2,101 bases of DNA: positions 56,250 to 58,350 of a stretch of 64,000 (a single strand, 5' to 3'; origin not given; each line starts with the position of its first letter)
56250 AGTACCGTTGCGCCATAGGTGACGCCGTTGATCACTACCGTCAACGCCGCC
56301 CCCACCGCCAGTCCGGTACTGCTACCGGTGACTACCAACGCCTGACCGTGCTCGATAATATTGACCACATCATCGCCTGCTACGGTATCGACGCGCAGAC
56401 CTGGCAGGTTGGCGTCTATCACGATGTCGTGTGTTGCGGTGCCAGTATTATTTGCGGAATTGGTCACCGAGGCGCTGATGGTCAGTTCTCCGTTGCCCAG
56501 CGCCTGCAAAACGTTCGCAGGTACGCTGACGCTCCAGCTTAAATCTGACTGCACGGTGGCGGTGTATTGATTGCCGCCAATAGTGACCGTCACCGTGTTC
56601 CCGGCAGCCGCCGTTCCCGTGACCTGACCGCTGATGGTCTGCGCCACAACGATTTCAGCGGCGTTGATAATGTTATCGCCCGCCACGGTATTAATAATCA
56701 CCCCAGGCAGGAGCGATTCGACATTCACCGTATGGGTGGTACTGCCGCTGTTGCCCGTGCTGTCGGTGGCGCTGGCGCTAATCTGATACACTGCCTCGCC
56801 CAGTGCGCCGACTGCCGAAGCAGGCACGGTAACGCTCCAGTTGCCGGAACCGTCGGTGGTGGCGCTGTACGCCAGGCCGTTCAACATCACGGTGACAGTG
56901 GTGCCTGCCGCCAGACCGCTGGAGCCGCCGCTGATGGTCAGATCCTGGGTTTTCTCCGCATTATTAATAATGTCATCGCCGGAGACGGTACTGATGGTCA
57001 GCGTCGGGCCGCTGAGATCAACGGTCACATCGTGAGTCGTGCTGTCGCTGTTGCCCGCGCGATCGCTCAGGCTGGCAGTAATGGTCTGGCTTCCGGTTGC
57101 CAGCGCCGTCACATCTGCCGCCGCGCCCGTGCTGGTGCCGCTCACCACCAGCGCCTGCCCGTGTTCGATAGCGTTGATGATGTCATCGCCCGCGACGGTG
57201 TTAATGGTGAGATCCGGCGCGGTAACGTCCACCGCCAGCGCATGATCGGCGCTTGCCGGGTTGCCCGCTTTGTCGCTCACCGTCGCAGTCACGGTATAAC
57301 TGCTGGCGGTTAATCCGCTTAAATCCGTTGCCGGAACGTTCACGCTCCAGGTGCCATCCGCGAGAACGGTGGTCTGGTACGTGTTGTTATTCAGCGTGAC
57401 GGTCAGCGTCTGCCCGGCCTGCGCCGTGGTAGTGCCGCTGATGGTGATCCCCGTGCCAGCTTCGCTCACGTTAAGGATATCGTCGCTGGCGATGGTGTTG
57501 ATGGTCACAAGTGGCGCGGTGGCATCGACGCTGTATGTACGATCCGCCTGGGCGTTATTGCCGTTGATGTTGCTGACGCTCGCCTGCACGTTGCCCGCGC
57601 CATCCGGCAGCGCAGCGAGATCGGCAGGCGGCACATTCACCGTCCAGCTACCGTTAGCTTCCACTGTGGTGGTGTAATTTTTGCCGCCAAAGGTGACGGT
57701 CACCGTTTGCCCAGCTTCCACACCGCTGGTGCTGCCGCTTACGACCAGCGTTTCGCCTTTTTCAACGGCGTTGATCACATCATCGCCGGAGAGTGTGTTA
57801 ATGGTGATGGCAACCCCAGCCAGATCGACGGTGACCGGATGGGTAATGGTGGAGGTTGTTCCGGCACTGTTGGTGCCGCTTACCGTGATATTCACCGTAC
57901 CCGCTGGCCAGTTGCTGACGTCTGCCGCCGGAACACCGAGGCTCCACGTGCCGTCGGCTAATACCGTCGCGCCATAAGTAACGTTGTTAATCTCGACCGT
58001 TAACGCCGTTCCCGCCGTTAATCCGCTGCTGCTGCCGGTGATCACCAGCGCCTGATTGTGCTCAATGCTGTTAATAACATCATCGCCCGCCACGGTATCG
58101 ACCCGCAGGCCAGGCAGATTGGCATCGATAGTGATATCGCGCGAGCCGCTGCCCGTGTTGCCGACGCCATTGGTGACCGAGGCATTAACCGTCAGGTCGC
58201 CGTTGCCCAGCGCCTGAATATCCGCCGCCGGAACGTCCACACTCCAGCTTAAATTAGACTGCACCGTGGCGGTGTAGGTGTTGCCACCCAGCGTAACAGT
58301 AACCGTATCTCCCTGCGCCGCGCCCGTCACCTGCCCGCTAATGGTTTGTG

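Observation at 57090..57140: In-frame deletion of about 90 bp truncating one Ig-like unit in the fourth cassette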

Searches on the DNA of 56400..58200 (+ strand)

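Call 6: search_dna_similar(query=window:56400-58200:+, collection=ecoli_genomes, mode=near, max_rows=15)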
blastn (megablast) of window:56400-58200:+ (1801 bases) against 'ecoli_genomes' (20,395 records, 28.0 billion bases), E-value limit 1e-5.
Records with a match: 955; places in all: 1943; records where one place covers at least 80% of the query: 859.
Genomes with a match: 955 of 5426; with a place that covers at least 80% of the query: 859. Places per genome that has any: lowest 1, median 2, highest 5. On chromosomes: 1943 places; on plasmids: 0.
Best place of each record, by identity: >=99% 3; 95-99% 3; 90-95% 768; 80-90% 176; 60-80% 5.
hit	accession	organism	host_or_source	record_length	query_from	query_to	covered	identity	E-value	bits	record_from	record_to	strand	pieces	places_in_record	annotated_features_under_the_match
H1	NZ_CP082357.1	Escherichia coli strain VCSW7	Top soil and leaf litter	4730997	1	1801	100%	99.8%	0e+0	3321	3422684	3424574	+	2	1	siiEA: BapA-related adhesin SiiEA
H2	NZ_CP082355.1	Escherichia coli strain VCSW5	Soil/drain sediment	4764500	1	1801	100%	99.7%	0e+0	3316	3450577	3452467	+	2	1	siiEA: BapA-related adhesin SiiEA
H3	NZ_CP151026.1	Escherichia coli strain 19KM1831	Dog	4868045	4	1796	100%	99.4%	0e+0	3268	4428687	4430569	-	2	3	siiEA: BapA-related adhesin SiiEA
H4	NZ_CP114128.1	Escherichia coli strain PE164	pig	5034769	1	1801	100%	95.5%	0e+0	2878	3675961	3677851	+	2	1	siiEA: BapA-related adhesin SiiEA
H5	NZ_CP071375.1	Escherichia coli strain E105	fish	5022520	1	1801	100%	95.5%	0e+0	2878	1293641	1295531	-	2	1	siiEA: BapA-related adhesin SiiEA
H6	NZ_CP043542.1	Escherichia coli strain F2_81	Sus scrofa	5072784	1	1801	100%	95.4%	0e+0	2872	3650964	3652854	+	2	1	siiEA: BapA-related adhesin SiiEA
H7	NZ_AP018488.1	Escherichia coli O157:H7 strain PV15-279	Homo sapiens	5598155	1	1801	100%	95.0%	0e+0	2836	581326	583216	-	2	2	siiEA: BapA-related adhesin SiiEA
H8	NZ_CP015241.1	Escherichia coli strain 2013C-4465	Homo sapiens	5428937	1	1801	100%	95.0%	0e+0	2836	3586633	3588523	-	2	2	siiEA: BapA-related adhesin SiiEA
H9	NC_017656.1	Escherichia coli O55:H7 str. RM12579 strain RM12579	Homo sapiens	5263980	1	1801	100%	95.0%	0e+0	2836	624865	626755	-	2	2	siiEA: BapA-related adhesin SiiEA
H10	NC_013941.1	Escherichia coli O55:H7 str. CB9615 strain CB9615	Homo sapiens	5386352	1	1801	100%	95.0%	0e+0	2836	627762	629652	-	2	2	siiEA: BapA-related adhesin SiiEA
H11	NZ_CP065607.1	Escherichia coli strain FDAARGOS_946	missing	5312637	1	1801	100%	95.0%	0e+0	2836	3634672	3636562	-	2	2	siiEA: BapA-related adhesin SiiEA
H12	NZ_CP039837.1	Escherichia coli O55:H7 strain USDA5905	Food (meat)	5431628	1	1801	100%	95.0%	0e+0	2836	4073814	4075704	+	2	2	siiEA: BapA-related adhesin SiiEA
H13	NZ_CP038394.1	Escherichia coli O55:H7 strain DEC5A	Homo sapiens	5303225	1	1801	100%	95.0%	0e+0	2836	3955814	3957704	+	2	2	siiEA: BapA-related adhesin SiiEA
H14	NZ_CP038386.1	Escherichia coli O55:H7 strain DEC5D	Homo sapiens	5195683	1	1801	100%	95.0%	0e+0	2836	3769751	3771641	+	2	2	siiEA: BapA-related adhesin SiiEA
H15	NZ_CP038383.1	Escherichia coli O55:H7 strain DEC5E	Homo sapiens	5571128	1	1801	100%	95.0%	0e+0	2836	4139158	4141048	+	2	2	siiEA: BapA-related adhesin SiiEA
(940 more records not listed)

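Call 8: get_annotated_region(hit=H1, flank=3000)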
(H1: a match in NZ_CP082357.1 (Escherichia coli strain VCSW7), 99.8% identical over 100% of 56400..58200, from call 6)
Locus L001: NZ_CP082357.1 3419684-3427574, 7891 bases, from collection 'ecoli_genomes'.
description: Escherichia coli strain VCSW7 chromosome, complete genome
organism: Escherichia coli strain VCSW7 (NCBI taxid 562)
replicon: chromosome; assembly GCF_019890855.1
host: -; source: Top soil and leaf litter; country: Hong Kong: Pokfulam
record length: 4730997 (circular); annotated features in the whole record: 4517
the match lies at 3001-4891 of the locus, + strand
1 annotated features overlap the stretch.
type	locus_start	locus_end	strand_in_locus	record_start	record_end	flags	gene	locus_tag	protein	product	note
CDS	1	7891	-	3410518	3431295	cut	siiEA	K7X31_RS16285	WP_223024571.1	BapA-related adhesin SiiEA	-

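Call 9: search_dna_similar(query=window:57040-57190:+, collection=ecoli_genomes, mode=near, max_rows=30)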
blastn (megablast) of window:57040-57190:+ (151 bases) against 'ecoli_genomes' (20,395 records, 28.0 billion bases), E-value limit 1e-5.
Records with a match: 858; places in all: 858; records where one place covers at least 80% of the query: 193.
Genomes with a match: 858 of 5426; with a place that covers at least 80% of the query: 193. Places per genome that has any: lowest 1, median 1, highest 1. On chromosomes: 858 places; on plasmids: 0.
Best place of each record, by identity: >=99% 156; 95-99% 38; 90-95% 660; 80-90% 4.
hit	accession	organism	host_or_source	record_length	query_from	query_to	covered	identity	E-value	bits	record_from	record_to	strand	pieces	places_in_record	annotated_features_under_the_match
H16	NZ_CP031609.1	Escherichia coli strain N3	Homo sapiens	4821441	1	151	100%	100.0%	3e-35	297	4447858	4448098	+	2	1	siiEA: BapA-related adhesin SiiEA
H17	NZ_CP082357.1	Escherichia coli strain VCSW7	Top soil and leaf litter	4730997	1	151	100%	100.0%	3e-35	297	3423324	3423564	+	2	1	siiEA: BapA-related adhesin SiiEA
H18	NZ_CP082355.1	Escherichia coli strain VCSW5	Soil/drain sediment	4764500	1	151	100%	100.0%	3e-35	297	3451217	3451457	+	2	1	siiEA: BapA-related adhesin SiiEA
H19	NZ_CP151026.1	Escherichia coli strain 19KM1831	Dog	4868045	1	151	100%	100.0%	3e-35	297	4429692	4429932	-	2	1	siiEA: BapA-related adhesin SiiEA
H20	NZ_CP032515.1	Escherichia coli strain 118UI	Homo sapiens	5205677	2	151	99%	100.0%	1e-34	295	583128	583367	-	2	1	siiEA: BapA-related adhesin SiiEA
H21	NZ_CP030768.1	Escherichia coli strain 2017C-4173W12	missing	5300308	2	151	99%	100.0%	1e-34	295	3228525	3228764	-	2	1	siiEA: BapA-related adhesin SiiEA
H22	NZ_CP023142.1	Escherichia coli strain CFSAN061770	missing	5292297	2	151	99%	100.0%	1e-34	295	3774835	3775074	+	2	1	siiEA: BapA-related adhesin SiiEA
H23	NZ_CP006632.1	Escherichia coli PCN033 strain PCN033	-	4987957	2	151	99%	100.0%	1e-34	295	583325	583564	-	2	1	siiEA: BapA-related adhesin SiiEA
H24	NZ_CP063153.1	Escherichia coli strain M7424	Homo sapiens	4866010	2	151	99%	100.0%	1e-34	295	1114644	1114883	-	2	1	siiEA: BapA-related adhesin SiiEA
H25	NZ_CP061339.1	Escherichia coli strain M00057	Homo sapiens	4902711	2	151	99%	100.0%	1e-34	295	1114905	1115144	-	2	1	siiEA: BapA-related adhesin SiiEA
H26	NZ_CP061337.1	Escherichia coli strain M11957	Homo sapiens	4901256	2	151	99%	100.0%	1e-34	295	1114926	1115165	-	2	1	siiEA: BapA-related adhesin SiiEA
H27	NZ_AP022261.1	Escherichia coli strain WP8-S18-ESBL-07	-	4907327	2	151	99%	100.0%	1e-34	295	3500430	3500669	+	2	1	siiEA: BapA-related adhesin SiiEA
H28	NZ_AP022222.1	Escherichia coli strain WP8-S17-ESBL-12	-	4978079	2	151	99%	100.0%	1e-34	295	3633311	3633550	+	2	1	siiEA: BapA-related adhesin SiiEA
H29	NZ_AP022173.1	Escherichia coli strain WP7-S17-ESBL-01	-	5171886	2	151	99%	100.0%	1e-34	295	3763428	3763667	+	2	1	siiEA: BapA-related adhesin SiiEA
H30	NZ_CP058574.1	Escherichia coli strain EC1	Homo sapiens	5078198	2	151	99%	100.0%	1e-34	295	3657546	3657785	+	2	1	siiEA: BapA-related adhesin SiiEA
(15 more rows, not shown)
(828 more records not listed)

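Call 16: search_dna_similar(query=window:57099-57139:-, collection=ecoli_genomes, mode=near, max_evalue=10, max_rows=10)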
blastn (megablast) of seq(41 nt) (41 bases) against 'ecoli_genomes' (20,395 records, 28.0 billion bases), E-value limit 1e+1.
No match.

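Call 36: get_annotated_region(hit=H16, flank=20000)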
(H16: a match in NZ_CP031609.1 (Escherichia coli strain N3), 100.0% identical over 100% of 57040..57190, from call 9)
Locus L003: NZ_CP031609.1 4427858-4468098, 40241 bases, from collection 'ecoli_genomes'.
description: Escherichia coli strain N3 chromosome, complete genome
organism: Escherichia coli strain N3 (NCBI taxid 562)
replicon: chromosome; assembly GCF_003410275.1
host: Homo sapiens; source: Rectal swab; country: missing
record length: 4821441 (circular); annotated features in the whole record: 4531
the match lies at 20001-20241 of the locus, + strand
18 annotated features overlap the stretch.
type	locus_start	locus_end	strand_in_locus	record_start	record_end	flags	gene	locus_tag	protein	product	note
CDS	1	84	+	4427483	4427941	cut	ybbJ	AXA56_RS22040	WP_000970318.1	NfeD family protein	-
CDS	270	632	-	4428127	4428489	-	-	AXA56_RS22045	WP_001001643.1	hypothetical protein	-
CDS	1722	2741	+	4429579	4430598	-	-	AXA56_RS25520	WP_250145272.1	YadA-like family protein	-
CDS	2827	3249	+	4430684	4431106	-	-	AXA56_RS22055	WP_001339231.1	hypothetical protein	-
CDS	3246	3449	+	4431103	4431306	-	-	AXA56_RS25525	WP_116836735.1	hypothetical protein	-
CDS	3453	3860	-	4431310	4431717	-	cueR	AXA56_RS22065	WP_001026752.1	Cu(I)-responsive transcriptional regulator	-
CDS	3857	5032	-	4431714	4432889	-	-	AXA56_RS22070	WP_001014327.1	HlyD family type I secretion periplasmic adaptor subunit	-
CDS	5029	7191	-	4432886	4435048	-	-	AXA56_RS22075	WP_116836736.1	type I secretion system permease/ATPase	-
CDS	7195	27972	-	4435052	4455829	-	siiEA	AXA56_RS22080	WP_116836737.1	BapA-related adhesin SiiEA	-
CDS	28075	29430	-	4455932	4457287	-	-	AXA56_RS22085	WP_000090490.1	TolC family outer membrane protein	-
CDS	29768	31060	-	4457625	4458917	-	ybaT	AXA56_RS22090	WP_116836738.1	APC family permease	-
CDS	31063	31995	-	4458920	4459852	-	glsA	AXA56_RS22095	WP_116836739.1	glutaminase A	-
CDS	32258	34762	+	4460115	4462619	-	copA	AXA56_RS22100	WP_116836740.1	copper-exporting P-type ATPase CopA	-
CDS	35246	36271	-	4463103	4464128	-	-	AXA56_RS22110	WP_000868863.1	IS110 family transposase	-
CDS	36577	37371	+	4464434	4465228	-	ybaP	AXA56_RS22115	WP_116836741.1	TraB/GumN family protein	-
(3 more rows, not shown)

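Call 37: get_annotated_region(hit=H4, flank=20000)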
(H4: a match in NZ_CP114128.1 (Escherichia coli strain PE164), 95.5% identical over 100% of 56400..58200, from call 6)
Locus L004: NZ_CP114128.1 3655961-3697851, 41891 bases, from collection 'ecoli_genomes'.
description: Escherichia coli strain PE164 chromosome, complete genome
organism: Escherichia coli strain PE164 (NCBI taxid 562)
replicon: chromosome; assembly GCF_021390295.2
host: pig; source: diarrhea and blood; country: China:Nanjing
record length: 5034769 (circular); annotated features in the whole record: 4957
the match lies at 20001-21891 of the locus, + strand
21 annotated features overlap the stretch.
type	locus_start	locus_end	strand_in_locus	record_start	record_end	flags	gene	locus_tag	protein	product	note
CDS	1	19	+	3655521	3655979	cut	ybbJ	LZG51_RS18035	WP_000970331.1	NfeD family protein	-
CDS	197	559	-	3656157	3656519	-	-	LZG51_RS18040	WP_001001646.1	hypothetical protein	-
CDS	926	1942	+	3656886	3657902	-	-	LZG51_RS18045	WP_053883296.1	YadA C-terminal domain-containing protein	-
CDS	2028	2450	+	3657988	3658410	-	-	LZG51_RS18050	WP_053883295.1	hypothetical protein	-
CDS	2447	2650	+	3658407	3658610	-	-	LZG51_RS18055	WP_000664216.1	hypothetical protein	-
CDS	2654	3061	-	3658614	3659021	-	cueR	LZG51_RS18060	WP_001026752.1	Cu(I)-responsive transcriptional regulator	-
CDS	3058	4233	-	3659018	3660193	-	-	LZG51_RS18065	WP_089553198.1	HlyD family type I secretion periplasmic adaptor subunit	-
CDS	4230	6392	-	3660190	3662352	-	-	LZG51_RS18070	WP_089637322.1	type I secretion system permease/ATPase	-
CDS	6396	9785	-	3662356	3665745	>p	-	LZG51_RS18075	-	beta strand repeat-containing protein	incomplete; partial in the middle of a contig; missing N-terminus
CDS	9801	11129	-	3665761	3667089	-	-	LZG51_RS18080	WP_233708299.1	IS4-like element IS4 family transposase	-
CDS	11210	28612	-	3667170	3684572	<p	siiEA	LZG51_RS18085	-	BapA-related adhesin SiiEA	incomplete; partial in the middle of a contig; missing C-terminus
CDS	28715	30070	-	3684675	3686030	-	-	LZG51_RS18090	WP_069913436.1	TolC family outer membrane protein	-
CDS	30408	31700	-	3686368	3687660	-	ybaT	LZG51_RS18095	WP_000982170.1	APC family permease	-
CDS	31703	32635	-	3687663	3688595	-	glsA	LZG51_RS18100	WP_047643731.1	glutaminase A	-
CDS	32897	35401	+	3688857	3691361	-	copA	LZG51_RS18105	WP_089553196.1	copper-exporting P-type ATPase CopA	-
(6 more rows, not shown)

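Call 38: get_annotated_region(hit=H7, flank=20000)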
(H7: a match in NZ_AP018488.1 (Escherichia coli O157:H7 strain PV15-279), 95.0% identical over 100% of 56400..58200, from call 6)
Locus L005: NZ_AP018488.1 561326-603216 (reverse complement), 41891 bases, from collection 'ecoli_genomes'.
description: Escherichia coli O157:H7 strain PV15-279 chromosome, complete genome
organism: Escherichia coli O157:H7 strain PV15-279 (NCBI taxid 83334)
replicon: chromosome; assembly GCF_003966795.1
host: Homo sapiens; source: -; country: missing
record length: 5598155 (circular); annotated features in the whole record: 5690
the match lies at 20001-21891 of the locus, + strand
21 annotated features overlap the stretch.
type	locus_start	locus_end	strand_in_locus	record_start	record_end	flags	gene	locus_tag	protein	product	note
CDS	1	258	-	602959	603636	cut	fetA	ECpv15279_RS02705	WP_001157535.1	iron efflux ABC transporter ATP-binding subunit FetA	-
CDS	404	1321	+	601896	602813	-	qmcA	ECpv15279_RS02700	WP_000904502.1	SPFH domain-containing protein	-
CDS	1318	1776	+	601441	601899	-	ybbJ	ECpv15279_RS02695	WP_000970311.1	NfeD family protein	-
CDS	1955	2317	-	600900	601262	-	-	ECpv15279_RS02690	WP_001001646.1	hypothetical protein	-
CDS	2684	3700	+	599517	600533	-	-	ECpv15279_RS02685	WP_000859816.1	YadA family autotransporter adhesin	-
CDS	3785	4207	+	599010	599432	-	-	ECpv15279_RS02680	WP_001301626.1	lipoprotein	-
CDS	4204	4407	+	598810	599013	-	-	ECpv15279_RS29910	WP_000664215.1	hypothetical protein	-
CDS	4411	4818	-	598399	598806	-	cueR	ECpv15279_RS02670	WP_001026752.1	Cu(I)-responsive transcriptional regulator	-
CDS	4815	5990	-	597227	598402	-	-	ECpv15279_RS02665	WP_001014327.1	HlyD family type I secretion periplasmic adaptor subunit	-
CDS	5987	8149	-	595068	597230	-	-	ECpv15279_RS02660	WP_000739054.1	type I secretion system permease/ATPase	-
CDS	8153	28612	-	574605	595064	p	siiEA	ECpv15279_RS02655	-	BapA-related adhesin SiiEA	internal stop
CDS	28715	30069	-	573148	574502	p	-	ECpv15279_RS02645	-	TolC family outer membrane protein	frameshifted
CDS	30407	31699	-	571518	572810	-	ybaT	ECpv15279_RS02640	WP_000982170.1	APC family permease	-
CDS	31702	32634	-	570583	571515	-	glsA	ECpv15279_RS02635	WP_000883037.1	glutaminase A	-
CDS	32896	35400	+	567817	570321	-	copA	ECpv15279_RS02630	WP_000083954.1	copper-exporting P-type ATPase CopA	-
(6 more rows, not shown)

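Call 54: search_dna_similar(query=window:56820-57419:+, collection=ecoli_genomes, mode=near, max_rows=60, rows=spread)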
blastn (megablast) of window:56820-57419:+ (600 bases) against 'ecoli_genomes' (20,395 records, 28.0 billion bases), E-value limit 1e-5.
Records with a match: 867; places in all: 1089; records where one place covers at least 80% of the query: 563.
Genomes with a match: 867 of 5426; with a place that covers at least 80% of the query: 563. Places per genome that has any: lowest 1, median 1, highest 3. On chromosomes: 1089 places; on plasmids: 0.
Best place of each record, by identity: >=99% 4; 95-99% 303; 90-95% 557; 80-90% 3.
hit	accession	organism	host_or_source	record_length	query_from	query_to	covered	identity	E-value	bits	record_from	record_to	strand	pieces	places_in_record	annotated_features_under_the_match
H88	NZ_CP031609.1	Escherichia coli strain N3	Homo sapiens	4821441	1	600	100%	100.0%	2e-157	1126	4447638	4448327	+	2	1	siiEA: BapA-related adhesin SiiEA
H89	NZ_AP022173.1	Escherichia coli strain WP7-S17-ESBL-01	-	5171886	1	600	100%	96.7%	1e-150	1015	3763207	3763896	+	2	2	siiEA: BapA-related adhesin SiiEA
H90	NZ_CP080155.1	Escherichia coli strain PK8261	chicken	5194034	1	600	100%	96.7%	1e-150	1015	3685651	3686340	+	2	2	siiEA: BapA-related adhesin SiiEA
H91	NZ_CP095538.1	Escherichia coli strain GN04592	Homo sapiens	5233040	1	600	100%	96.7%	1e-150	1015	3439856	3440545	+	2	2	siiEA: BapA-related adhesin SiiEA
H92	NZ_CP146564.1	Escherichia coli strain B1.H1.18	Hospital Wastewater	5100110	1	600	100%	96.7%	1e-150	1015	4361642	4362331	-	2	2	siiEA: BapA-related adhesin SiiEA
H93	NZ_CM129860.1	Escherichia coli strain SW070912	wastewater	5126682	1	600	100%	96.7%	1e-150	1015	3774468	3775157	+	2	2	siiEA: BapA-related adhesin SiiEA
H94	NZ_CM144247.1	Escherichia coli strain CB6886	Homo sapiens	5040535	1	600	100%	96.7%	1e-150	1015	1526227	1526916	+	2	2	siiEA: BapA-related adhesin SiiEA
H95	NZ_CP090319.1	Escherichia coli strain EECO1006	Homo sapiens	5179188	1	600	100%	96.7%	1e-150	1015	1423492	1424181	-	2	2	siiEA: BapA-related adhesin SiiEA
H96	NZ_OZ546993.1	Escherichia coli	Homo sapiens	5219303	1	600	100%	96.7%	1e-150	1015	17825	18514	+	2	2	siiEA: BapA-related adhesin SiiEA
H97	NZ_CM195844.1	Escherichia coli strain CNREC_004-43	Homo sapiens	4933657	1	600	100%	96.7%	1e-150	1015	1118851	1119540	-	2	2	siiEA: BapA-related adhesin SiiEA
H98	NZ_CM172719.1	Escherichia coli strain FCI48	Homo sapiens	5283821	1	600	100%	96.7%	1e-150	1015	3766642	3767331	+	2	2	siiEA: BapA-related adhesin SiiEA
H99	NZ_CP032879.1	Escherichia coli strain WCHEC000837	Homo sapiens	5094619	4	600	100%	96.0%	3e-141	983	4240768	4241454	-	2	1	siiEA: BapA-related adhesin SiiEA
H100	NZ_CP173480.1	Escherichia coli strain 98222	Homo sapiens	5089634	4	600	100%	96.0%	3e-141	983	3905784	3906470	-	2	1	BapA-related adhesin SiiEA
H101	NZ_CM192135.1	Escherichia coli strain Ec-U4-19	Homo sapiens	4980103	4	600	100%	96.0%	3e-141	983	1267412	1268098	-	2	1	siiEA: BapA-related adhesin SiiEA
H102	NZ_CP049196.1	Escherichia coli strain E118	dog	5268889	1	597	100%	96.0%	3e-141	983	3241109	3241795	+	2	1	siiEA: BapA-related adhesin SiiEA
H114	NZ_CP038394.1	Escherichia coli O55:H7 strain DEC5A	Homo sapiens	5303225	1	600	100%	93.7%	8e-132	912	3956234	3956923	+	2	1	siiEA: BapA-related adhesin SiiEA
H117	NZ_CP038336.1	Escherichia coli O157:H7 strain LSU61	Deer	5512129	1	600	100%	93.6%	8e-132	906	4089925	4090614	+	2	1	siiEA: BapA-related adhesin SiiEA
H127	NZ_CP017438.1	Escherichia coli O157:H7 strain 2159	Cattle Hide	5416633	145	600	76%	92.4%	3e-116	662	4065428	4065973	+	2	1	siiEA: BapA-related adhesin SiiEA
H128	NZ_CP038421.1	Escherichia coli O157:H7 strain 7636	bovine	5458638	145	600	76%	92.4%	3e-116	662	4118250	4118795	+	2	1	siiEA: BapA-related adhesin SiiEA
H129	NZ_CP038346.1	Escherichia coli O157:H7 strain G5295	missing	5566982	145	600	76%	92.4%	3e-116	662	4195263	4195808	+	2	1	siiEA: BapA-related adhesin SiiEA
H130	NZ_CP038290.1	Escherichia coli O157:H7 strain TX 265-1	cattle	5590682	145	600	76%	92.4%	3e-116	662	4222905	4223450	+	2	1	siiEA: BapA-related adhesin SiiEA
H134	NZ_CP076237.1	Escherichia coli O157:H7 strain 146N4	Rectal swab of cattle in slaughterhouse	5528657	145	600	76%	92.4%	3e-116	662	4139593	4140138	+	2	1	Ig-like domain-containing protein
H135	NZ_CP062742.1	Escherichia coli O157:H7 strain Z1626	Homo sapiens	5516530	145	600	76%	92.4%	3e-116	662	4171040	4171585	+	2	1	siiEA: BapA-related adhesin SiiEA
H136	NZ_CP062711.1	Escherichia coli O157:H7 strain Z1831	Bovine Faeces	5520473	145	600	76%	92.4%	3e-116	662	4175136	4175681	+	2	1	siiEA: BapA-related adhesin SiiEA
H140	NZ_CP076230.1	Escherichia coli O157:H7 strain Rafaela_II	Rectal swab of live bovine cattle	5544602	145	600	76%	92.0%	6e-113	651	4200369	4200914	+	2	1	Ig-like domain-containing protein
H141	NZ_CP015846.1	Escherichia coli O157:H7 strain FRIK2069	Bos taurus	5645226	148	600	76%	92.6%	3e-116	662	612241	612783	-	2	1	siiEA: BapA-related adhesin SiiEA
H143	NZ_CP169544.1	Escherichia coli O157:H7 strain AC-3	Soil from greenhouses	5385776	148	600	76%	92.6%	3e-116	662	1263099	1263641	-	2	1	Ig-like domain-containing protein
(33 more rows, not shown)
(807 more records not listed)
